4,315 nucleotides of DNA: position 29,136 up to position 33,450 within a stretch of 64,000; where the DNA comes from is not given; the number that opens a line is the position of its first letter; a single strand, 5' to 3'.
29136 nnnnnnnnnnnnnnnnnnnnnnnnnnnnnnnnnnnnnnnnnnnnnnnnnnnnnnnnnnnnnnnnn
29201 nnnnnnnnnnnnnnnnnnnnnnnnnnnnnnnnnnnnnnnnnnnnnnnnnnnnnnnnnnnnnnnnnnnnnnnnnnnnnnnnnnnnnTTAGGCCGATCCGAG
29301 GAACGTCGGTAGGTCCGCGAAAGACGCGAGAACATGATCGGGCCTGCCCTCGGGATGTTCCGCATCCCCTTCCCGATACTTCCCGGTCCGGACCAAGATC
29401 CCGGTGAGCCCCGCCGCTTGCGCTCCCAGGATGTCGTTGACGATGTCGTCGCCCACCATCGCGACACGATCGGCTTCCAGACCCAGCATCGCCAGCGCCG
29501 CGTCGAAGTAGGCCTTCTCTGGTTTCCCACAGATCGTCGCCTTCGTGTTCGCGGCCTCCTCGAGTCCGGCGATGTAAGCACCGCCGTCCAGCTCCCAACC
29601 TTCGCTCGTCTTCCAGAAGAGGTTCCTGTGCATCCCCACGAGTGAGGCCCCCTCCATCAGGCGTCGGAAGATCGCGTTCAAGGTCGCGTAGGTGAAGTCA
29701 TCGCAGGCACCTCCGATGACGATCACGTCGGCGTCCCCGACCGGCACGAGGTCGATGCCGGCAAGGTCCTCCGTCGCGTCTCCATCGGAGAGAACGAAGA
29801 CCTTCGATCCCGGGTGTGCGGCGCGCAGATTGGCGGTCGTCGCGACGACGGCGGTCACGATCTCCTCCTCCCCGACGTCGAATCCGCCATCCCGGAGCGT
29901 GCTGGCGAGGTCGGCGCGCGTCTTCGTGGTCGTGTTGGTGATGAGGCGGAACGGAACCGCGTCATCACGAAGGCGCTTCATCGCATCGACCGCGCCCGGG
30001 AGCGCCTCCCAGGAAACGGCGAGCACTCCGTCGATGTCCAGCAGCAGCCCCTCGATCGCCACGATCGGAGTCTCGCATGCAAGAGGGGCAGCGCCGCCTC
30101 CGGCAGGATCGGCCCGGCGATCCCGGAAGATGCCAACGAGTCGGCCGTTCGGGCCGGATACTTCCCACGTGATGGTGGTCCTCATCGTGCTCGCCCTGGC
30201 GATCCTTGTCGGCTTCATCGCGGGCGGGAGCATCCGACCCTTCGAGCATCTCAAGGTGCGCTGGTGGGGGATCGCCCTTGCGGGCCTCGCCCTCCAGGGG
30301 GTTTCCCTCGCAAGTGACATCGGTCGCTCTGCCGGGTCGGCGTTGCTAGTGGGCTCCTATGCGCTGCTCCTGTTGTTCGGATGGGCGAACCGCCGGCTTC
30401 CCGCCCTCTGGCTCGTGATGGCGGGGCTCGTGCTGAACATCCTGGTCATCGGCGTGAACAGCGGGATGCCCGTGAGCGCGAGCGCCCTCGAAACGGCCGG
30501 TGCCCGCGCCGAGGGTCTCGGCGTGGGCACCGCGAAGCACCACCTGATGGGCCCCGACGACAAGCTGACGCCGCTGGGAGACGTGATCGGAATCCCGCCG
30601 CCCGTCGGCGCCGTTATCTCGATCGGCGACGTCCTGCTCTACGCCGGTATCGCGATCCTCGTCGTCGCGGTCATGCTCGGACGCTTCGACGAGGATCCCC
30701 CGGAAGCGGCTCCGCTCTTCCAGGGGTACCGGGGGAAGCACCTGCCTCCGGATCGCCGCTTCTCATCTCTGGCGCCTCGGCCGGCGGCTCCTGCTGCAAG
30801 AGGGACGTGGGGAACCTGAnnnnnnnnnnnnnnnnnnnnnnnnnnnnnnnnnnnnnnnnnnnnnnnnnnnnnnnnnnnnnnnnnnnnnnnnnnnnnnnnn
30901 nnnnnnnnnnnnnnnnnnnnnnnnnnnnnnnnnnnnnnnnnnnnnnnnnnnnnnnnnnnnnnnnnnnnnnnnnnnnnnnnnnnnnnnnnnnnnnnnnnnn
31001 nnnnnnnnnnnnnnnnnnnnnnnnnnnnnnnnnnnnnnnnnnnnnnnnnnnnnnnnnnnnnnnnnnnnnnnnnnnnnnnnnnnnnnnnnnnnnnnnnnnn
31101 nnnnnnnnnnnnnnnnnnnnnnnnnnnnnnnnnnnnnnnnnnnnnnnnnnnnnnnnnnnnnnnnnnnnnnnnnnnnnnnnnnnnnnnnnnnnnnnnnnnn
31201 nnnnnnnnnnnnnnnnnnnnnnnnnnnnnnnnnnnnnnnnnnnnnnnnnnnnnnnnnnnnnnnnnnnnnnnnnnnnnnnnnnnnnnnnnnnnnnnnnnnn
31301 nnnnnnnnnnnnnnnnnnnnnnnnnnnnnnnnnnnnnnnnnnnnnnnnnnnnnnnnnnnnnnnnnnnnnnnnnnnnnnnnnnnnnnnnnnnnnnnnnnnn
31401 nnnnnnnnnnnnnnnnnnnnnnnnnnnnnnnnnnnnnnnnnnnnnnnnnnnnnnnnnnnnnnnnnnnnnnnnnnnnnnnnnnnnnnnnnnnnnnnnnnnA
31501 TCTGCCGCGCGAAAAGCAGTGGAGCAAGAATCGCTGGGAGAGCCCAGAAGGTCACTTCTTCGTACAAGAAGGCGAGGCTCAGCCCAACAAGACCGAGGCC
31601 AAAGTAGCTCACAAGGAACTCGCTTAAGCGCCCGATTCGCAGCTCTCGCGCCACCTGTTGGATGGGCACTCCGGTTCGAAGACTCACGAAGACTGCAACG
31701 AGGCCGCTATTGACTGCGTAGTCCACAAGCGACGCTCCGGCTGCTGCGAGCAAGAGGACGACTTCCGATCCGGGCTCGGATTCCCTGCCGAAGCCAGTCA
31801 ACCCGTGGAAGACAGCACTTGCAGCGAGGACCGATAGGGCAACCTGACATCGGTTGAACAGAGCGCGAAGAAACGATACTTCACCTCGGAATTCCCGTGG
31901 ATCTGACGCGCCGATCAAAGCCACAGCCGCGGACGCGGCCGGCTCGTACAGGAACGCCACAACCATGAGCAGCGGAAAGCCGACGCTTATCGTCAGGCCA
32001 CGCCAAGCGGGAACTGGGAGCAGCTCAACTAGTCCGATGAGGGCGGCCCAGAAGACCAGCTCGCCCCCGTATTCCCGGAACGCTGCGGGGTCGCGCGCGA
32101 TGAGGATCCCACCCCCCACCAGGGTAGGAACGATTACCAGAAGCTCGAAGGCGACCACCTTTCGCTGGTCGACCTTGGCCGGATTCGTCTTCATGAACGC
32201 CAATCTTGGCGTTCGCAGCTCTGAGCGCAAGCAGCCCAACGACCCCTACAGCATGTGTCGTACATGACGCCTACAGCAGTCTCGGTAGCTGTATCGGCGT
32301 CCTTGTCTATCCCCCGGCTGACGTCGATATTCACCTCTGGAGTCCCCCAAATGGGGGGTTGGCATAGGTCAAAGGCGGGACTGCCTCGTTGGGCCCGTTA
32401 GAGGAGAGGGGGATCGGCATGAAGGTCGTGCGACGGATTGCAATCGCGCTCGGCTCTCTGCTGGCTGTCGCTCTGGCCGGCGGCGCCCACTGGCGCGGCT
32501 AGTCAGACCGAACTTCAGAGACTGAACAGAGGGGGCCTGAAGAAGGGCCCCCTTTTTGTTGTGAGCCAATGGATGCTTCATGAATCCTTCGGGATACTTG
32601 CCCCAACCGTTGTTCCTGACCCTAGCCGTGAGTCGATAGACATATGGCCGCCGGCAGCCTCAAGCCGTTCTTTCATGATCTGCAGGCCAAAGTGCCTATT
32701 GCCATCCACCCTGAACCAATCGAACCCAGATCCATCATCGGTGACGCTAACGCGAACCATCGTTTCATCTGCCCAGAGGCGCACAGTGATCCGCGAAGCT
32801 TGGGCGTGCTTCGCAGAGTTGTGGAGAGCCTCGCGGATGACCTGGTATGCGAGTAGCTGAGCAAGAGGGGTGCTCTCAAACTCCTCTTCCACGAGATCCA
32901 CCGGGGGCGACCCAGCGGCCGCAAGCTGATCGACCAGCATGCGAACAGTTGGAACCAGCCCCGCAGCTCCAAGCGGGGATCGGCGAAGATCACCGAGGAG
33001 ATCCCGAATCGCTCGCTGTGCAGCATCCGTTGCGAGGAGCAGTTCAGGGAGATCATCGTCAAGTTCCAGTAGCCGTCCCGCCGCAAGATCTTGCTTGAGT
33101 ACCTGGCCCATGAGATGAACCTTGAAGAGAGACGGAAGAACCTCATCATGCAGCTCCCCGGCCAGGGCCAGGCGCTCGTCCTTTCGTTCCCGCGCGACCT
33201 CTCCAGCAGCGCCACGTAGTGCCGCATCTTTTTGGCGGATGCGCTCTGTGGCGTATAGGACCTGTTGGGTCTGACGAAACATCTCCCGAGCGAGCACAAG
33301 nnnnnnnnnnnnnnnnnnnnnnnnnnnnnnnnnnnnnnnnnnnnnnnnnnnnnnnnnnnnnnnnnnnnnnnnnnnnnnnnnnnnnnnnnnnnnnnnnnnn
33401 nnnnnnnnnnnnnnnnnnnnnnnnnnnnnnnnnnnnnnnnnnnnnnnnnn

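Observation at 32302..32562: Self-contained mini-gene for a 27-aa signal-peptide-like product between two paralogous polytopic sensor kinases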

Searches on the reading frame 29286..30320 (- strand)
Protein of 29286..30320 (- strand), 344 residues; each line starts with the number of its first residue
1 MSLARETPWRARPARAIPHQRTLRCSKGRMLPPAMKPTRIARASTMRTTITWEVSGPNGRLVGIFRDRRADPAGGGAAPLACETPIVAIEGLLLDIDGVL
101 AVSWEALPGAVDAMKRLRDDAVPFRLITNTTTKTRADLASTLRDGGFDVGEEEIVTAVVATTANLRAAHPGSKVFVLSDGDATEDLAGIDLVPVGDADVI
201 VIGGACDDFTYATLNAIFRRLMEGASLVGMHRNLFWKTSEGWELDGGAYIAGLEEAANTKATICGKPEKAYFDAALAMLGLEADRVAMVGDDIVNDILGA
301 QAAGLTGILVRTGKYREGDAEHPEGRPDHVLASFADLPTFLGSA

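Call 6: search_protein_families(library=pfam, proteins=[window:29286-30320:-], max_evalue=0.01)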
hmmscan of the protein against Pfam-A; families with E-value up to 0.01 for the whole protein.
window:29286-30320:- (344 aa): 5 families
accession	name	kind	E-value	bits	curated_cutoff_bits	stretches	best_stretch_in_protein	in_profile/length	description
PF13242.12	Hydrolase_like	-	1.7e-24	85.9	22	1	263-337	1-75/75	HAD-hyrolase-like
PF13344.12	Hydrolase_6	-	8e-21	74.4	27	1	93-190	2-99/101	Haloacid dehalogenase-like hydrolase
PF00702.32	Hydrolase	-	4.2e-11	44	26.4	1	260-304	151-191/191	haloacid dehalogenase-like hydrolase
PF13419.12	HAD_2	-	8.1e-06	26.5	23.8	1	265-309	134-177/178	Haloacid dehalogenase-like hydrolase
PF09419.16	PGP_phosphatase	-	0.0019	18.2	20.4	0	263-313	118-166/168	Mitochondrial PGP phosphatase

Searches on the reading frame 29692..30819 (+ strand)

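Call 6: search_protein_families(library=pfam, proteins=[window:29692-30819:+], max_evalue=0.01)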
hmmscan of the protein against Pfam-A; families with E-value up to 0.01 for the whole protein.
window:29692-30819:+ (375 aa): 1 family
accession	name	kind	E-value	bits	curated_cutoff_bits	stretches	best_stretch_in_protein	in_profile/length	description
PF17248.7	DUF5317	-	8.8e-26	91.2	25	1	189-324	4-150/151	Family of unknown function (DUF5317)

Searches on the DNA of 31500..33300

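Call 5: search_rna_families(source=window, start=31500, end=33300, threshold=evalue, max_evalue=10)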
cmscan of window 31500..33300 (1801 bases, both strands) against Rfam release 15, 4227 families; matches with E-value up to 10: 6.
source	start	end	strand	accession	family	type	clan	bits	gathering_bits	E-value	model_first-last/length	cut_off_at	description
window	32096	32170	+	RF01146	sR15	Gene; snRNA; snoRNA; CD-box;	-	18.1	40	3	1-65/65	no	Small nucleolar RNA sR15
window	32519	32569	-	RF02066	STnc320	Gene; sRNA;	-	17.8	50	3.3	1-55/55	no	Salmonella enterica sRNA STnc320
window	32512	32620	-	RF01635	ceN45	Gene; snRNA; snoRNA; HACA-box;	-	16.9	60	4.1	1-128/128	no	Caenorhabditis snoRNA ceN45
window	32530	32554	+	RF00614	SNORA11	Gene; snRNA; snoRNA; HACA-box;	-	15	36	6.3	17-41/129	no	Small nucleolar RNA SNORA11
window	31750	31857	-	RF01290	SNORD10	Gene; snRNA; snoRNA; CD-box;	-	13.7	37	6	25-135/139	no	Small nucleolar RNA SNORD10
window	32602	32732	-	RF02175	SMAD5-AS1_3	Gene; lncRNA;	-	13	60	6.4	1-125/125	no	SMAD5 antisense RNA 1 conserved region 3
